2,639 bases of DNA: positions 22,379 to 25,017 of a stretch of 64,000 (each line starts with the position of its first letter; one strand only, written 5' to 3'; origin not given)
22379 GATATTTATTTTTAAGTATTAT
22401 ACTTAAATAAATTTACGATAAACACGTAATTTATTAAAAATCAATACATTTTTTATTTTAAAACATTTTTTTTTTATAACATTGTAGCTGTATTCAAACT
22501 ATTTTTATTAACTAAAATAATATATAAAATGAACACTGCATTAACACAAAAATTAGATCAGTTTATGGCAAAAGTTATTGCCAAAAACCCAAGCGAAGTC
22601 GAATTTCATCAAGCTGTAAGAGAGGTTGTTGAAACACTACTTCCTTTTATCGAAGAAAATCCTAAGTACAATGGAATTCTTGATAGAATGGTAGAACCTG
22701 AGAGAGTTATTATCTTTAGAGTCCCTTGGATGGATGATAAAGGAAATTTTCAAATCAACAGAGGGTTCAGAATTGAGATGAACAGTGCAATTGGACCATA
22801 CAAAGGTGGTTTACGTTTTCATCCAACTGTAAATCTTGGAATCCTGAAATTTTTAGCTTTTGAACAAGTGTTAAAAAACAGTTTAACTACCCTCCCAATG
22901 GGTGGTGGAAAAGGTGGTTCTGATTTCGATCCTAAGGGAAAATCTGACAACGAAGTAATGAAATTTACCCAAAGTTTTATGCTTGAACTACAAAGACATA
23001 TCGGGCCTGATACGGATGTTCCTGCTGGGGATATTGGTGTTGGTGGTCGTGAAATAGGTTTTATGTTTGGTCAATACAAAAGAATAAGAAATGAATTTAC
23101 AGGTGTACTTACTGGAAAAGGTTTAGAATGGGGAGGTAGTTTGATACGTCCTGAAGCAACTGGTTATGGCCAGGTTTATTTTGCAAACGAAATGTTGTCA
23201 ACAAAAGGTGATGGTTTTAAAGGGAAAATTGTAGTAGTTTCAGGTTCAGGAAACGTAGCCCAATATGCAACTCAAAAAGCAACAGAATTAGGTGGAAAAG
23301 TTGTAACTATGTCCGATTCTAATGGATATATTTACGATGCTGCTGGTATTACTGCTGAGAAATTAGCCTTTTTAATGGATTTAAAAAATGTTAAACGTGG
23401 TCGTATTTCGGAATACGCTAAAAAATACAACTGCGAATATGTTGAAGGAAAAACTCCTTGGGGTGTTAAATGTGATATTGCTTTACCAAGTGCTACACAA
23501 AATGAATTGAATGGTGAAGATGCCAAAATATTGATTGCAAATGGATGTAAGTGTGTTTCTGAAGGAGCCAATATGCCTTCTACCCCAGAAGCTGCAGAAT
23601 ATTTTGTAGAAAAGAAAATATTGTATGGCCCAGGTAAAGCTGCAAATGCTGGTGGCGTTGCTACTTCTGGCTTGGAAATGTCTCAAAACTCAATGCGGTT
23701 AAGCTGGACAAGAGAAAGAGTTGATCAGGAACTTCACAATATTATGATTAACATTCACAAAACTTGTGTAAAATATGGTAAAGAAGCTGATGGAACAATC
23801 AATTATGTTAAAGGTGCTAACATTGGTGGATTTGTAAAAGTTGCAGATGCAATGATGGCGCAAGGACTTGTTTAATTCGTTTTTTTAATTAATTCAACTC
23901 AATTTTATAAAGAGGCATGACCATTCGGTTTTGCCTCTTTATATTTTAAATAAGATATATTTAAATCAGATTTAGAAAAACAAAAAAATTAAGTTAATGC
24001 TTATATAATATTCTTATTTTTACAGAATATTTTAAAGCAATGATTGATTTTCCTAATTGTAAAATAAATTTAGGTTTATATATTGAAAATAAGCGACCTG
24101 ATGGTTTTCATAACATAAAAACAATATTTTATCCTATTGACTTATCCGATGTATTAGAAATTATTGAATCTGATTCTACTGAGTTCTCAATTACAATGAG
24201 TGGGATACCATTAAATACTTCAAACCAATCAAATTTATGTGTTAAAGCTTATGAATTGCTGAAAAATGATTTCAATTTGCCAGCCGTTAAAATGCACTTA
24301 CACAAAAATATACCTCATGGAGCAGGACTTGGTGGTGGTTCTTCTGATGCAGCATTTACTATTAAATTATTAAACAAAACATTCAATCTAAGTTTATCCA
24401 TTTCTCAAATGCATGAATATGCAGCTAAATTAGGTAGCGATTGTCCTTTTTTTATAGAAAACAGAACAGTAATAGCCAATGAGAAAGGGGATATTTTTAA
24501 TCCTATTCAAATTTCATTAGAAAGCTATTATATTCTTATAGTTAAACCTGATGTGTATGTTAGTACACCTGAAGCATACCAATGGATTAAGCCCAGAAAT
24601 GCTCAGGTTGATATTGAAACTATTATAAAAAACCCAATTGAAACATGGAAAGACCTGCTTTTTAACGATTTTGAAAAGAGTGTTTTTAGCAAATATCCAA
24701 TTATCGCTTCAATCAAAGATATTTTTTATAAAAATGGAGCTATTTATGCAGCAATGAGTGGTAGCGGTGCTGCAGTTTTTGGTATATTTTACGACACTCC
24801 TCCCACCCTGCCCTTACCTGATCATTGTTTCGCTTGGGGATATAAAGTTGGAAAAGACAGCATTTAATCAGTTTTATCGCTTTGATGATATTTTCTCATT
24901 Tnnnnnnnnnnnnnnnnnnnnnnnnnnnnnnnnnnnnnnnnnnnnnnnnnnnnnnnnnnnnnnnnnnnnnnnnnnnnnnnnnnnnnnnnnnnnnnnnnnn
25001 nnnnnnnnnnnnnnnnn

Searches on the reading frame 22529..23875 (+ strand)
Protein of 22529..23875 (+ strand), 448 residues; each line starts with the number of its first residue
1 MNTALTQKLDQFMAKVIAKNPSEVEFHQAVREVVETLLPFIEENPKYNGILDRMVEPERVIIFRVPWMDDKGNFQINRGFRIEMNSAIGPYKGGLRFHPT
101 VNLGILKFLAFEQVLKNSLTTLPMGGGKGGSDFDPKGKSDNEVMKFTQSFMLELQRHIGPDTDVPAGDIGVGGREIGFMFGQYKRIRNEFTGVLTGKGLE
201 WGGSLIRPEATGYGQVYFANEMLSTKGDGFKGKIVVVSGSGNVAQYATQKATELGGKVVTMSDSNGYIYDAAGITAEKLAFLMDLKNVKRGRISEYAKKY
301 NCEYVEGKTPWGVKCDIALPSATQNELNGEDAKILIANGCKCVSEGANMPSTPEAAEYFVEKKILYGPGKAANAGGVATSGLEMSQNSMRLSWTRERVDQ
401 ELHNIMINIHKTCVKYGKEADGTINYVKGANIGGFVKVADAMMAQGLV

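Call 6: search_protein_families(library=pfam, proteins=[window:22529-23875:+])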
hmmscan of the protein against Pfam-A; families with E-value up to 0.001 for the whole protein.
window:22529-23875:+ (448 aa): 2 families
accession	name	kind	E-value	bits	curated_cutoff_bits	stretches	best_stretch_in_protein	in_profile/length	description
PF00208.27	ELFV_dehydrog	-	1.8e-92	309.9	23.4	1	202-446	1-241/241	Glutamate/Leucine/Phenylalanine/Valine dehydrogenase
PF02812.23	ELFV_dehydrog_N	-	1e-50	171.2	25.3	1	57-184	1-128/129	Glu/Leu/Phe/Val dehydrogenase, dimerisation domain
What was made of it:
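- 22529..23875 (+): GDH-2, NADP-specific glutamate dehydrogenase (GdhA type). Pfam ELFV_dehydrog (call 6).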

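Call 37: search_protein_families(library=ncbifam, proteins=[window:22529-23875:+], max_evalue=0.00001)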
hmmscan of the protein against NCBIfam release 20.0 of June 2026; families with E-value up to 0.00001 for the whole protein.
window:22529-23875:+ (448 aa): 5 families
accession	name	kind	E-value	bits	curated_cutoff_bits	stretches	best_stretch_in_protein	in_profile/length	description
NF006929.0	PRK09414.1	equivalog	2.7e-231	768.2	536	1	6-448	4-445/445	NADP-specific glutamate dehydrogenase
NF010634.0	PRK14031.1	equivalog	3.3e-217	721.3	822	1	16-448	10-444/444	NADP-specific glutamate dehydrogenase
NF010633.0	PRK14030.1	subfamily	4.9e-207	688.4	743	1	8-448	2-445/445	glutamate dehydrogenase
NF040817.1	GdhA_Arch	equivalog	3.8e-66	224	750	1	51-448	28-417/419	glutamate dehydrogenase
NF041398.1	GluDhGdhB_Halo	equivalog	3.9e-62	210.5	620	1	48-447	22-408/410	glutamate dehydrogenase GdhB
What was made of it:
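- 22529..23875 (+): NCBIfam PRK09414, 768 bits against a cut-off of 536 (call 37).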

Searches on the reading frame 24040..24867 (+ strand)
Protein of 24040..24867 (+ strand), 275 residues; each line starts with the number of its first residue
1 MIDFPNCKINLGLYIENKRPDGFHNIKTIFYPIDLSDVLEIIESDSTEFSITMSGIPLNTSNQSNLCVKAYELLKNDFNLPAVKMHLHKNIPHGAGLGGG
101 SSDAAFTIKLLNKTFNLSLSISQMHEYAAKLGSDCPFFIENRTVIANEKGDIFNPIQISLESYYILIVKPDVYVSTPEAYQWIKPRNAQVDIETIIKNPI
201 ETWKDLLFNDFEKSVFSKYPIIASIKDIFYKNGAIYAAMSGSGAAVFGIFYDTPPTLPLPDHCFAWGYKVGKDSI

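Call 6: search_protein_families(library=pfam, proteins=[window:24040-24867:+])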
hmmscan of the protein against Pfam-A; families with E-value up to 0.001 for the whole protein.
window:24040-24867:+ (275 aa): 2 families
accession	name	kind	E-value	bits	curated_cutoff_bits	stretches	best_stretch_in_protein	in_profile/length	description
PF00288.32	GHMP_kinases_N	-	5.9e-16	58.9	22.3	1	65-138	1-83/87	GHMP kinases N terminal domain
PF08544.19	GHMP_kinases_C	-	2.6e-10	41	21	1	193-250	3-66/85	GHMP kinases C terminal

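Call 37: search_protein_families(library=ncbifam, proteins=[window:24040-24867:+], max_evalue=0.00001)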
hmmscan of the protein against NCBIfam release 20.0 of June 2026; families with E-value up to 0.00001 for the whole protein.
window:24040-24867:+ (275 aa): 9 families
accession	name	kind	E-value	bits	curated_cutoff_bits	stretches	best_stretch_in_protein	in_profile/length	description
TIGR00154.1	ispE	equivalog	1.6e-55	188.8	138.7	1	7-250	9-258/294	4-(cytidine 5'-diphospho)-2-C-methyl-D-erythritol kinase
NF011202.0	PRK14608.1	equivalog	1.2e-49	169.2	204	1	6-252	15-267/294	4-(cytidine 5'-diphospho)-2-C-methyl-D-erythritol kinase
NF011205.0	PRK14611.1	equivalog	5.4e-39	134.3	364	1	7-249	8-251/275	4-(cytidine 5'-diphospho)-2-C-methyl-D-erythritol kinase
NF011207.0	PRK14613.1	equivalog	2.4e-37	128.8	359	1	6-250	4-270/297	4-(cytidine 5'-diphospho)-2-C-methyl-D-erythritol kinase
NF002870.0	PRK03188.1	equivalog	1.7e-36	125.5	286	1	7-246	17-266/310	4-(cytidine 5'-diphospho)-2-C-methyl-D-erythritol kinase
NF003216.0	PRK04181.1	equivalog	3.9e-28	98.9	191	1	7-248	7-252/257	4-(cytidine 5'-diphospho)-2-C-methyl-D-erythritol kinase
NF004568.0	PRK05905.1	equivalog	3.8e-18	66.1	321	1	7-247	10-253/261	4-(cytidine 5'-diphospho)-2-C-methyl-D-erythritol kinase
NF002288.1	PRK01212.1-4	equivalog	2.1e-11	43.4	194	1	36-186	26-189/303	homoserine kinase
TIGR00191.1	thrB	equivalog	5e-11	42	168.25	1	42-250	37-265/304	homoserine kinase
